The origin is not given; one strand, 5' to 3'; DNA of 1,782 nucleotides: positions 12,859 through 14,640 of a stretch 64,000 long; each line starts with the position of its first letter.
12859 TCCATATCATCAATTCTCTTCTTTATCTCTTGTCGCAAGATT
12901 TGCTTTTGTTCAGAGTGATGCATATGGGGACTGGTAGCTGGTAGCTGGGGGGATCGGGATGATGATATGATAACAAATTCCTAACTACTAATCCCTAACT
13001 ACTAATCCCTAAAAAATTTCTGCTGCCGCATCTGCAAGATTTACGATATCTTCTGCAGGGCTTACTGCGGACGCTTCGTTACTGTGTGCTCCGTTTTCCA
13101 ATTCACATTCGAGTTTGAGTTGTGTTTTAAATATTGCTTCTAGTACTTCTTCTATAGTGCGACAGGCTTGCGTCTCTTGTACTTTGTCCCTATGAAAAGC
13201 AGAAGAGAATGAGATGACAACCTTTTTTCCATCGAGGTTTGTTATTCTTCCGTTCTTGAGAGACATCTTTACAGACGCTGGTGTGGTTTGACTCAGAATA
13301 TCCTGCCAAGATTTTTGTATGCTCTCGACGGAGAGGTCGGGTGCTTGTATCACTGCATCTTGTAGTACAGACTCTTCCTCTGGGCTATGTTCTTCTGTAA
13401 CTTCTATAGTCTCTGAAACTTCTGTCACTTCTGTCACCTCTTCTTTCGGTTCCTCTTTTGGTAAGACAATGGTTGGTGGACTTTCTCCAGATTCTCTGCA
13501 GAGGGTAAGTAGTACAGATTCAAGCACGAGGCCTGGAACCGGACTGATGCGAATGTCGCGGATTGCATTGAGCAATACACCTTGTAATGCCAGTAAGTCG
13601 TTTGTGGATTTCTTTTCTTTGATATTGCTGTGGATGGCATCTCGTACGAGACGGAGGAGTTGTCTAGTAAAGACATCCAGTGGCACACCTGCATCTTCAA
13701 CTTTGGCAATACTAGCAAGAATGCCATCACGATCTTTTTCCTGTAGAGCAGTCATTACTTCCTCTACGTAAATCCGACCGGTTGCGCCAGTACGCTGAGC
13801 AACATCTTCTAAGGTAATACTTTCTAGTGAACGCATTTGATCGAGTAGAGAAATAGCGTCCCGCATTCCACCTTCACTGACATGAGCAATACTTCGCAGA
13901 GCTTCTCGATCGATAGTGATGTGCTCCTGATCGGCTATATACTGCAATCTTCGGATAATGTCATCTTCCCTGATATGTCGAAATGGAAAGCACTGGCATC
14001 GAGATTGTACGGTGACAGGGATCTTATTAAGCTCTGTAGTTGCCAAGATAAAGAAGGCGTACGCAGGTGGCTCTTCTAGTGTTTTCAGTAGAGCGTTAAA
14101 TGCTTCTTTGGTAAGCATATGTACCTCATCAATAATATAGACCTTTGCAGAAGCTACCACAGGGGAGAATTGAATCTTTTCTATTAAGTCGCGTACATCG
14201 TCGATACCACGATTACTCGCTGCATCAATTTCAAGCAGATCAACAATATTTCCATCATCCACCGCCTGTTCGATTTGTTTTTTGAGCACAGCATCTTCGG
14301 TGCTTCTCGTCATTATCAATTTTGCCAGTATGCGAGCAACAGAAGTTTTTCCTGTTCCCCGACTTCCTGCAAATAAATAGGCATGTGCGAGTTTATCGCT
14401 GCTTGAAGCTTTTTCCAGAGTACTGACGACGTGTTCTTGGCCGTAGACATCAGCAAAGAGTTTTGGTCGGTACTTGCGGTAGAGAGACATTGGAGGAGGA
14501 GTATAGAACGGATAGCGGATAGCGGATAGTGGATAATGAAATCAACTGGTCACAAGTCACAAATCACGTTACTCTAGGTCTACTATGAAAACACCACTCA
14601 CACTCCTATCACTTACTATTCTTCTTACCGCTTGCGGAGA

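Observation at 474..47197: Dispersed family of heptanucleotide tandem repeats at gene borders and inside CDSs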

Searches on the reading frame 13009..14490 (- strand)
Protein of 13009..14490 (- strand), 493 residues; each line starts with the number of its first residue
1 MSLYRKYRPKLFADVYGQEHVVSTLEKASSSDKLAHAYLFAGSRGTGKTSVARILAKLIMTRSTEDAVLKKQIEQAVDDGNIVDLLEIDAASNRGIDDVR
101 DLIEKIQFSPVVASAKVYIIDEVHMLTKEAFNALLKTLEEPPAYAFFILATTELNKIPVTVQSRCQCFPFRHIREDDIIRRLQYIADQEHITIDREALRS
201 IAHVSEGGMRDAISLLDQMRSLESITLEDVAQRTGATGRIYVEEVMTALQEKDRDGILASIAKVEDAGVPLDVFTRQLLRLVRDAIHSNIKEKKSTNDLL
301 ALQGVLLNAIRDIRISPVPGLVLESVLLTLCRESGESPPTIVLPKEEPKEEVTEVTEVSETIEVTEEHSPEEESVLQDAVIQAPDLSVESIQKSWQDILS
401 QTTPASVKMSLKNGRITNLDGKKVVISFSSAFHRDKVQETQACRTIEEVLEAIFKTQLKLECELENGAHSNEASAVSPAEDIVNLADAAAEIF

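Call 6: search_protein_families(library=ncbifam, proteins=[window:13009-14490:-])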
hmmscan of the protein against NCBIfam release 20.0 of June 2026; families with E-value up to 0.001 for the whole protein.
window:13009-14490:- (493 aa): 80 families (the best 25 are shown)
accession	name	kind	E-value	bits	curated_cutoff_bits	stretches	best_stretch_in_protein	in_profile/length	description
NF004046.1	PRK05563.1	equivalog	1.3e-120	403.9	400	2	2-296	4-302/567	DNA polymerase III subunit gamma/tau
NF011512.0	PRK14950.1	equivalog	2e-109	367.4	593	2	2-287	5-295/585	DNA polymerase III subunits gamma and tau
TIGR02397.1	dnaX_nterm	equivalog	5e-108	361.5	250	1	2-294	3-299/355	DNA polymerase III subunit gamma/tau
NF011510.0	PRK14948.1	equivalog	1.8e-100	337.5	593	2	3-293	8-303/640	DNA polymerase III subunit gamma/tau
NF011523.0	PRK14962.1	equivalog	2.8e-99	333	576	1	2-468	3-450/474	DNA polymerase III subunits gamma and tau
NF011526.0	PRK14965.1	equivalog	9.1e-96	321.9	670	1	3-302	6-307/578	DNA polymerase III subunits gamma and tau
NF011514.0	PRK14953.1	equivalog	3.2e-95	319.9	536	1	4-293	7-301/488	DNA polymerase III subunits gamma and tau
NF005942.0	PRK07994.1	equivalog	2.7e-93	314.1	613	1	3-281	6-288/655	DNA polymerase III subunit gamma/tau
NF004549.0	PRK05896.1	equivalog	5.2e-90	302.9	578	1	2-289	5-297/642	DNA polymerase III subunits gamma and tau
NF006585.0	PRK09111.1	equivalog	6.6e-89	299.2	604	1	3-288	30-324/616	DNA polymerase III subunit gamma/tau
NF004962.0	PRK06305.1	equivalog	3.2e-88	296.9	559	1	5-409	9-424/465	DNA polymerase III subunits gamma and tau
NF011524.0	PRK14963.1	equivalog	7.8e-84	282.9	601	1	2-290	3-293/647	DNA polymerase III subunits gamma and tau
NF006280.0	PRK08451.1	equivalog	5.9e-83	279.4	572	1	3-266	4-271/535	DNA polymerase III subunit gamma/tau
NF005173.0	PRK06647.1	equivalog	1.2e-81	275.2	623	1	6-287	9-294/568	DNA polymerase III subunits gamma and tau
NF005846.3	PRK07764.1-6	equivalog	2.4e-81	274.7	625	2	3-286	2-292/628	DNA polymerase III subunit gamma and tau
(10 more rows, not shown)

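Call 8: find_related_loci(query=window:13009-14490:-, collection=genome_contigs, flank=10000)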
Query window:13009-14490:- (493 aa) in genome_contigs; peptide patterns used: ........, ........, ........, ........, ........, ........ (x = any residue, [..] = any of these).
600 stretches matched a pattern (row limit reached: there are more); 599 encode a relative of the query (tblastn E <= 1e-3); the best 80 are kept; 80 distinct loci.
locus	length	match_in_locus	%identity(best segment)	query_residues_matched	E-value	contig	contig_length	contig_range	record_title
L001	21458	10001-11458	51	1-493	1e-158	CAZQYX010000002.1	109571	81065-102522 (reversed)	MAG TPA_asm: uncultured Candidatus Peribacteria bacterium isolate ERP113451_co3_227 genome assembly, contig: NODE_54_len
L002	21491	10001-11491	36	2-486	3e-84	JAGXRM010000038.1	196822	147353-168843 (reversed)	MAG: Clostridiales bacterium isolate CROMO_A_104 c_000000706718, whole genome shotgun sequence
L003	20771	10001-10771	53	1-253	6e-81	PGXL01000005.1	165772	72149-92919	MAG: Tenericutes bacterium HGW-Tenericutes-2 bjp_ig2102_scaffold_79, whole genome shotgun sequence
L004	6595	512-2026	37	2-466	3e-80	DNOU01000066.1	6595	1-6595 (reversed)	MAG TPA_asm: Anaerolineaceae bacterium isolate UBA8906 contig_116724, whole genome shotgun sequence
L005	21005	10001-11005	41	2-336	1e-79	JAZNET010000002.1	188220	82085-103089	MAG: Acutalibacteraceae bacterium isolate T1900044718_TS20190184.MAGScoT_cleanbin_000006 SGB_1894_k141_1196559, whole ge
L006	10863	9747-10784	44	1-331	2e-79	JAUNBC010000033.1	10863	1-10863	MAG: Bacillota bacterium isolate S1R_St_18 NODE_2362_length_10863_cov_16.892487, whole genome shotgun sequence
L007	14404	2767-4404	35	2-487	4e-79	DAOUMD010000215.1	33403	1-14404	MAG TPA_asm: Anaerolineae bacterium isolate W31_78 k127_1020398, whole genome shotgun sequence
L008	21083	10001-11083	42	2-338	6e-79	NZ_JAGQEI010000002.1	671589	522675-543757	Heyndrickxia faecalis strain Marseille-P8953 NODE_2_length_671589_cov_101.109001, whole genome shotgun sequence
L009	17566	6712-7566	46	3-284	2e-78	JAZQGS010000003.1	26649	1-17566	MAG: Acutalibacteraceae bacterium isolate T1900044629_TS20190095.MAGScoT_cleanbin_000093 SGB_1006_k141_2652797, whole ge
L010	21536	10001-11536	34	2-479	2e-78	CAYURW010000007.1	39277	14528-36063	MAG TPA_asm: uncultured Clostridiaceae bacterium isolate SRP192927_co1_996 genome assembly, contig: NODE_1549_length_392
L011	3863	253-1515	39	2-406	2e-78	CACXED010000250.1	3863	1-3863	MAG: uncultured Ruminococcus sp. isolate RUG11171 genome assembly, contig: RUG11171_asm_250, whole genome shotgun sequen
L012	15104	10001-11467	37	2-468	4e-78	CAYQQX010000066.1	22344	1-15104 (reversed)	MAG TPA_asm: uncultured Anaerolineales bacterium isolate binchicken_co65_18 genome assembly, contig: NODE_9540_length_22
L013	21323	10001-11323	34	3-403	6e-78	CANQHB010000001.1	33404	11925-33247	MAG: uncultured Bacilli bacterium isolate Lapin-030__bin11 genome assembly, contig: Lapin-030__NODE_1862_length_33404_co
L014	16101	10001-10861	47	2-284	9e-78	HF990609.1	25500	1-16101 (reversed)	Firmicutes bacterium CAG:124 genomic scaffold, scf202, whole genome shotgun sequence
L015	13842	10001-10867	47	2-286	3e-77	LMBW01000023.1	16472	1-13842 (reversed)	Fredinandcohnia humi strain DSM 16318 Scaffold23, whole genome shotgun sequence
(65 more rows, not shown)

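Call 16: find_encoding_contigs(protein=window:13009-14490:-, flank=10000, max_places=10)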
Protein window:13009-14490:- (493 aa): 15 contigs read that carry it; 4 places shown.
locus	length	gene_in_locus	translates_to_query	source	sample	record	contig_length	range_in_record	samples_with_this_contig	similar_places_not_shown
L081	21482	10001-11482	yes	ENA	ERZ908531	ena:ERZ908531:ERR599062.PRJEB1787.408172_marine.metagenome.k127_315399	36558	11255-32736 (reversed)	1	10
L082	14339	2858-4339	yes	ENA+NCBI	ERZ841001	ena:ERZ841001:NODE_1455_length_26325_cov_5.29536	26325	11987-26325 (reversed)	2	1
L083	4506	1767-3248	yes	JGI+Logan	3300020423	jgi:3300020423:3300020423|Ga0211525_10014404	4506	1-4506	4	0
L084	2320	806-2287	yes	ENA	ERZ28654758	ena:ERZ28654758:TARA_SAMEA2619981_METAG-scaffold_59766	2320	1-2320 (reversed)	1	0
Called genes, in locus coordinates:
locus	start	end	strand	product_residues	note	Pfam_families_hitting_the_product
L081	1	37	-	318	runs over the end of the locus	PF00579:tRNA-synt_1b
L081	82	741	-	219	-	PF00849:PseudoU_synth_2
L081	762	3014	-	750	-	PF23334:VWC2L_2nd (weak), PF05375:Pacifastin_I, PF00395:SLH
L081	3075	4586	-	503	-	-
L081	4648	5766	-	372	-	-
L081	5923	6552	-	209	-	PF06559:DCD_N, PF22569:DCD_C, PF22769:DCD, PF00692:dUTPase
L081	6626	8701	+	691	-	-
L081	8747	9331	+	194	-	PF10517:DM13 (faint)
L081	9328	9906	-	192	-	PF13462:Thioredoxin_4, PF01323:DSBA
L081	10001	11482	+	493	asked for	PF13177:DNA_pol3_delta2, PF00004:AAA, PF07728:AAA_5, PF21960:RCF1-5-like_lid (faint), PF22608:DNAX_ATPase_lid, PF12169:DNA_pol3_gamma3 (faint), PF20964:DnaX_C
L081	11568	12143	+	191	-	PF01812:5-FTHF_cyc-lig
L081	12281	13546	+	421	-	PF00464:SHMT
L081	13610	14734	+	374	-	PF00395:SLH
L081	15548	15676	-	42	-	-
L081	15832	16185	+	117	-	-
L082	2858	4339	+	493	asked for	PF13177:DNA_pol3_delta2, PF00004:AAA, PF07728:AAA_5, PF21960:RCF1-5-like_lid (faint), PF22608:DNAX_ATPase_lid, PF12169:DNA_pol3_gamma3 (faint), PF20964:DnaX_C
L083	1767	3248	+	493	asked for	PF13177:DNA_pol3_delta2, PF00004:AAA, PF07728:AAA_5, PF21960:RCF1-5-like_lid (faint), PF22608:DNAX_ATPase_lid, PF12169:DNA_pol3_gamma3 (faint), PF20964:DnaX_C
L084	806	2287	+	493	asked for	PF13177:DNA_pol3_delta2, PF00004:AAA, PF07728:AAA_5, PF21960:RCF1-5-like_lid (faint), PF22608:DNAX_ATPase_lid, PF12169:DNA_pol3_gamma3 (faint), PF20964:DnaX_C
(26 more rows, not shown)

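Call 31: find_homologous_proteins(query=window:13009-14490:-, max_evalue=1e-60)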
Query window:13009-14490:- (493 aa): 6023 proteins with E <= 1e-60 among 8000 candidates; the best 120 are listed.
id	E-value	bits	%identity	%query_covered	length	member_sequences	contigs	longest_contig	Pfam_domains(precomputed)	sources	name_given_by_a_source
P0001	0.0e+0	1048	100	100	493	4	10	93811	PF12169.14,PF00004.36,PF20964.3,PF22608.3,PF21960.3,PF13177.13,PF07728.21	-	-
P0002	5.1e-255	865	81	100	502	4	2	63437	PF12169.14,PF00004.36,PF20964.3,PF22608.3,PF21960.3,PF13177.13,PF07728.21,PF01078.28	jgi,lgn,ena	jgi:DNA polymerase-3 subunit gamma/tau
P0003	2.5e-247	839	75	100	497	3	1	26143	PF12169.14,PF00004.36,PF20964.3,PF22608.3,PF21960.3,PF13177.13,PF07728.21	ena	-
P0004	2.7e-244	829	78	100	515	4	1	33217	PF12169.14,PF00004.36,PF20964.3,PF22608.3,PF05496.19,PF13177.13,PF07728.21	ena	-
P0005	6.7e-243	825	76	100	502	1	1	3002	PF12169.14,PF07724.21,PF00004.36,PF20964.3,PF22608.3,PF21960.3,PF13177.13,PF07728.21,PF01078.28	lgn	-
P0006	6.5e-238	808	75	100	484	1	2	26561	PF12169.14,PF07724.21,PF00004.36,PF20964.3,PF22608.3,PF21960.3,PF13177.13,PF07728.21,PF01078.28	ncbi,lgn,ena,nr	ncbi:MAG: DNA polymerase III subunit gamma/tau [bacterium]|nr:DNA polymerase III subunit gamma/tau [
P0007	8.5e-237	805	74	100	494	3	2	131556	PF12169.14,PF07724.21,PF00004.36,PF20964.3,PF22608.3,PF21960.3,PF13177.13,PF07728.21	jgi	-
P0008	2.1e-217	741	71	100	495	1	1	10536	PF12169.14,PF00004.36,PF13401.13,PF20964.3,PF22608.3,PF21960.3,PF05496.19,PF13177.13,PF07728.21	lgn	-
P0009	2.4e-216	737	68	100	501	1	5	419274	PF12169.14,PF00004.36,PF20964.3,PF22608.3,PF21960.3,PF13177.13,PF07728.21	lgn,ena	-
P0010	6.7e-215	732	69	100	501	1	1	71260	PF12169.14,PF00004.36,PF20964.3,PF22608.3,PF13177.13,PF07728.21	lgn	-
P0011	1.6e-211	721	69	100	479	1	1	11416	PF12169.14,PF00004.36,PF20964.3,PF22608.3,PF05496.19,PF13177.13,PF07728.21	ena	-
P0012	4.7e-211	720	69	100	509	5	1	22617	PF12169.14,PF00004.36,PF22608.3,PF13177.13,PF07728.21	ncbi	-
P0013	1.1e-204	699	67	100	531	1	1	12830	PF12169.14,PF00004.36,PF13401.13,PF20964.3,PF22608.3,PF05496.19,PF13177.13,PF07728.21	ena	-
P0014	1.5e-202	692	64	100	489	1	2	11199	PF12169.14,PF00004.36,PF13401.13,PF20964.3,PF22608.3,PF21960.3,PF05496.19,PF13177.13,PF07728.21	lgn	-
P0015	2.7e-201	688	73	88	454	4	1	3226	PF12169.14,PF20964.3,PF22608.3,PF21960.3,PF13177.13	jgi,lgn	-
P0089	5.1e-174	598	58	100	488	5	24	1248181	PF12169.14,PF13604.13,PF00004.36,PF22608.3,PF13177.13,PF07728.21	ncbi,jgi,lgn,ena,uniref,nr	ncbi:MAG TPA: DNA polymerase III subunit gamma/tau [Candidatus Peribacter riflensis]|uniref:DNA poly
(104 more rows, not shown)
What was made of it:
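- Closest known: Heptanucleotide long simple sequence repeats of prokaryotes. Different: Here the host belongs to a CPR clade whose complete genomes are about 1.25 Mb (longest contig in call 31).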

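Call 32: find_encoding_contigs(protein=P0002, flank=10000, max_places=2)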
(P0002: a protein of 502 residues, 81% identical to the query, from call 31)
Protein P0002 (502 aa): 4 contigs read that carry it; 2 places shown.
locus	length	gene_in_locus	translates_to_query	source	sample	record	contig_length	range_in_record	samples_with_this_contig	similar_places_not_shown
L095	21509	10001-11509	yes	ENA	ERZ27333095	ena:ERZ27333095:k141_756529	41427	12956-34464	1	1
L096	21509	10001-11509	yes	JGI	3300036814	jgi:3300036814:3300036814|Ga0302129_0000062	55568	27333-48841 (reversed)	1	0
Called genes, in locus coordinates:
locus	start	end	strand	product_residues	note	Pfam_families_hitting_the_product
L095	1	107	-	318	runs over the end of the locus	PF00579:tRNA-synt_1b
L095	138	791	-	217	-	PF00849:PseudoU_synth_2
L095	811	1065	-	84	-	-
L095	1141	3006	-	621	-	PF23334:VWC2L_2nd (weak), PF05375:Pacifastin_I, PF00395:SLH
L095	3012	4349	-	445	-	-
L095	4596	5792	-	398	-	PF06965:Na_H_antiport_1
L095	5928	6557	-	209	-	PF06559:DCD_N, PF22769:DCD, PF22569:DCD_C, PF00692:dUTPase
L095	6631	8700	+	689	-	-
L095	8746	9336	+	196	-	PF10517:DM13 (weak)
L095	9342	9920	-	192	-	PF13462:Thioredoxin_4, PF01323:DSBA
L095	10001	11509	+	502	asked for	PF01078:Mg_chelatase (weak), PF13177:DNA_pol3_delta2, PF00004:AAA, PF07728:AAA_5, PF12169:DNA_pol3_gamma3 (faint), PF21960:RCF1-5-like_lid (faint), PF22608:DNAX_ATPase_lid, PF20964:DnaX_C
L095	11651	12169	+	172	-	PF01812:5-FTHF_cyc-lig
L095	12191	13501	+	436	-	PF00464:SHMT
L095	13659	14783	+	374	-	PF00395:SLH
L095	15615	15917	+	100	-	-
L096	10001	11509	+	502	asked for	PF01078:Mg_chelatase (weak), PF13177:DNA_pol3_delta2, PF00004:AAA, PF07728:AAA_5, PF12169:DNA_pol3_gamma3 (faint), PF21960:RCF1-5-like_lid (faint), PF22608:DNAX_ATPase_lid, PF20964:DnaX_C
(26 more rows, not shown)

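Call 33: find_encoding_contigs(protein=P0004, flank=10000, max_places=1)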
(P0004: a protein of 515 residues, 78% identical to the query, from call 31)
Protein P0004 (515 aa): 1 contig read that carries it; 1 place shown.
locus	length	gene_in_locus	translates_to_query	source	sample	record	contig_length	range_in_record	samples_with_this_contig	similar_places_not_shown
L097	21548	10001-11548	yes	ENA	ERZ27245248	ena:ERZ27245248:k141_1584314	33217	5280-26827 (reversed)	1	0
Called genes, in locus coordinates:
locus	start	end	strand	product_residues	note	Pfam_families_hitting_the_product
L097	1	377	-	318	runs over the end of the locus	PF00579:tRNA-synt_1b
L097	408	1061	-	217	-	PF00849:PseudoU_synth_2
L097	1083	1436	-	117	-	-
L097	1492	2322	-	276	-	PF05375:Pacifastin_I, PF00395:SLH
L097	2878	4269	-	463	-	-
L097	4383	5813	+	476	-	PF06965:Na_H_antiport_1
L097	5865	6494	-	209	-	PF06559:DCD_N, PF22769:DCD, PF22569:DCD_C, PF00692:dUTPase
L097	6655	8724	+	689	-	-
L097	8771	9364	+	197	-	-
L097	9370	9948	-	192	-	PF13462:Thioredoxin_4, PF01323:DSBA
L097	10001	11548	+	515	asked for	PF05496:RuvB_N (faint), PF13177:DNA_pol3_delta2, PF07728:AAA_5 (weak), PF00004:AAA, PF22608:DNAX_ATPase_lid, PF12169:DNA_pol3_gamma3 (faint), PF20964:DnaX_C (weak)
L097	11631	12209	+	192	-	PF01812:5-FTHF_cyc-lig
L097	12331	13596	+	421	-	PF00464:SHMT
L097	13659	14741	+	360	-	PF00395:SLH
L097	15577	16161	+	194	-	-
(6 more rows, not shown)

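Call 34: find_encoding_contigs(protein=P0007, flank=10000, max_places=1)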
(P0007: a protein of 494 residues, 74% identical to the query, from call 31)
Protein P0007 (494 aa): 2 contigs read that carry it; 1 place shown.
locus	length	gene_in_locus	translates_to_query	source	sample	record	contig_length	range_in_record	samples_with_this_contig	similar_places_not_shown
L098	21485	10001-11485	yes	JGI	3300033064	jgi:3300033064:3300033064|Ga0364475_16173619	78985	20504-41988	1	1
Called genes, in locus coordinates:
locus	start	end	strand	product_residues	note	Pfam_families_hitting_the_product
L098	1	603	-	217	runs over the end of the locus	PF00849:PseudoU_synth_2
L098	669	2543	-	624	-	PF23334:VWC2L_2nd (faint), PF05375:Pacifastin_I, PF00395:SLH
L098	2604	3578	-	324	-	-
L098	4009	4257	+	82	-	-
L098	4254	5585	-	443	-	-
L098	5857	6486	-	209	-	PF06559:DCD_N, PF22569:DCD_C, PF22769:DCD, PF00692:dUTPase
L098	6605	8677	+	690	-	-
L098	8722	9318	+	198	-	-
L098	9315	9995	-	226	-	PF13462:Thioredoxin_4, PF01323:DSBA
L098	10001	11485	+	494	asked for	PF13177:DNA_pol3_delta2, PF00004:AAA, PF07724:AAA_2 (faint), PF07728:AAA_5 (weak), PF21960:RCF1-5-like_lid (weak), PF22608:DNAX_ATPase_lid, PF12169:DNA_pol3_gamma3 (faint), PF20964:DnaX_C (weak)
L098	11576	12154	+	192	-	PF01812:5-FTHF_cyc-lig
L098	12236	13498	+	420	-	PF00464:SHMT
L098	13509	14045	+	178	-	-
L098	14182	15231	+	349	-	PF00395:SLH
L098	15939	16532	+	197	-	-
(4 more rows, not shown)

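Call 35: find_encoding_contigs(protein=P0089, flank=10000, max_places=1)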
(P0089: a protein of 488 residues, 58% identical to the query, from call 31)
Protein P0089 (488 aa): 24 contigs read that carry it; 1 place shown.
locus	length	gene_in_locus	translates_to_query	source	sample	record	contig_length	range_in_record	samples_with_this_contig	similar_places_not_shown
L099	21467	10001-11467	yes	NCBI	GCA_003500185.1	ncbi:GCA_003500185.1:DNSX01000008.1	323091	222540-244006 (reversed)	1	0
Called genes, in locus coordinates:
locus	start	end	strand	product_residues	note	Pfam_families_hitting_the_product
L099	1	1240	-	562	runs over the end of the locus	-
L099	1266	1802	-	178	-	PF01551:Peptidase_M23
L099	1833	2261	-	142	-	-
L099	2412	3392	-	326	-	PF03773:ArsP_1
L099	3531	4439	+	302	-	-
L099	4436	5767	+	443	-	-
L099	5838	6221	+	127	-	PF00893:Multi_Drug_Res (weak)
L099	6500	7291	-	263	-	-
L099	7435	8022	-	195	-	PF06559:DCD_N (weak), PF22769:DCD, PF22569:DCD_C, PF00692:dUTPase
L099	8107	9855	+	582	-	-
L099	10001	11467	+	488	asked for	PF13177:DNA_pol3_delta2, PF13604:AAA_30 (faint), PF00004:AAA, PF07728:AAA_5 (weak), PF22608:DNAX_ATPase_lid, PF12169:DNA_pol3_gamma3 (faint)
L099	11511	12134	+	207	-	PF01812:5-FTHF_cyc-lig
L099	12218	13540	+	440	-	PF00464:SHMT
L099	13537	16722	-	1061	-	PF13948:DUF4215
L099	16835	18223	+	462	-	-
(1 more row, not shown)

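Call 39: find_encoding_contigs(protein=P0003, flank=10000, max_places=1)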
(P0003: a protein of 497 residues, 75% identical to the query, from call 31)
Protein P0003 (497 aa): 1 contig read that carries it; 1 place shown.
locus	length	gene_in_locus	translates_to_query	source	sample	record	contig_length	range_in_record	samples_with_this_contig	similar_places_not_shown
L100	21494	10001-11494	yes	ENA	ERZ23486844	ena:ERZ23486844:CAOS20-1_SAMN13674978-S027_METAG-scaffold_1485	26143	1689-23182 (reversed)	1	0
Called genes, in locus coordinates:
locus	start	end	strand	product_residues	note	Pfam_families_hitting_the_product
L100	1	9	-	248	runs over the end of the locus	-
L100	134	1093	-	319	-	PF00579:tRNA-synt_1b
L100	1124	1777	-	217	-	PF00849:PseudoU_synth_2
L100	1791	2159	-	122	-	-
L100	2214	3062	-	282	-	PF00395:SLH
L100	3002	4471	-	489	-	-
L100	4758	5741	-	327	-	-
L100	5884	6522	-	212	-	PF06559:DCD_N, PF22769:DCD, PF22569:DCD_C, PF00692:dUTPase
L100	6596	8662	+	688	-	-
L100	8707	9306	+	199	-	-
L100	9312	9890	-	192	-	PF13462:Thioredoxin_4, PF01323:DSBA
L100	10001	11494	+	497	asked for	PF13177:DNA_pol3_delta2, PF00004:AAA, PF07728:AAA_5 (faint), PF21960:RCF1-5-like_lid (faint), PF22608:DNAX_ATPase_lid, PF12169:DNA_pol3_gamma3 (faint), PF20964:DnaX_C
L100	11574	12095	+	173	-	PF01812:5-FTHF_cyc-lig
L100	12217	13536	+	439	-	PF00464:SHMT, PF00155:Aminotran_1_2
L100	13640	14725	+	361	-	PF00395:SLH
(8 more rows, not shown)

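Call 40: find_encoding_contigs(protein=P0006, flank=10000, max_places=1)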
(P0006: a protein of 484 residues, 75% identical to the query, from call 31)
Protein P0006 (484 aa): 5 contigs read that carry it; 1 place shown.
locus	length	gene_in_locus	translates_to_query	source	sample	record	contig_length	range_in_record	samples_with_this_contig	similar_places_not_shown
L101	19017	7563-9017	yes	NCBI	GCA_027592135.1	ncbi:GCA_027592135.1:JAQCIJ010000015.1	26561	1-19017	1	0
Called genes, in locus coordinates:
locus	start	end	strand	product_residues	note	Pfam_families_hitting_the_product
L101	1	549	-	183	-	?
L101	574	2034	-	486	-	-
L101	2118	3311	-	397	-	PF06965:Na_H_antiport_1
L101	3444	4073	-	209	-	PF06559:DCD_N, PF22569:DCD_C, PF22769:DCD, PF00692:dUTPase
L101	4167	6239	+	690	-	-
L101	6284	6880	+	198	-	-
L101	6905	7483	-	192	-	PF13462:Thioredoxin_4, PF01323:DSBA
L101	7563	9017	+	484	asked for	PF01078:Mg_chelatase (faint), PF13177:DNA_pol3_delta2, PF00004:AAA, PF07724:AAA_2 (faint), PF07728:AAA_5 (weak), PF21960:RCF1-5-like_lid (weak), PF22608:DNAX_ATPase_lid, PF12169:DNA_pol3_gamma3 (faint), +1 more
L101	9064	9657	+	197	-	PF01812:5-FTHF_cyc-lig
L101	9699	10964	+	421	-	PF00464:SHMT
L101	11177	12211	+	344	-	PF00395:SLH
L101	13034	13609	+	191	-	-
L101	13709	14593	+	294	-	PF17773:UPF0176_N, PF00581:Rhodanese, PF12368:Rhodanese_C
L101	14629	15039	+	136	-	-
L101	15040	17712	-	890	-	PF26449:DUF8128, PF01935:DUF87 (faint), PF02534:T4SS-DNA_transf (faint), PF10412:TrwB_AAD_bind (weak)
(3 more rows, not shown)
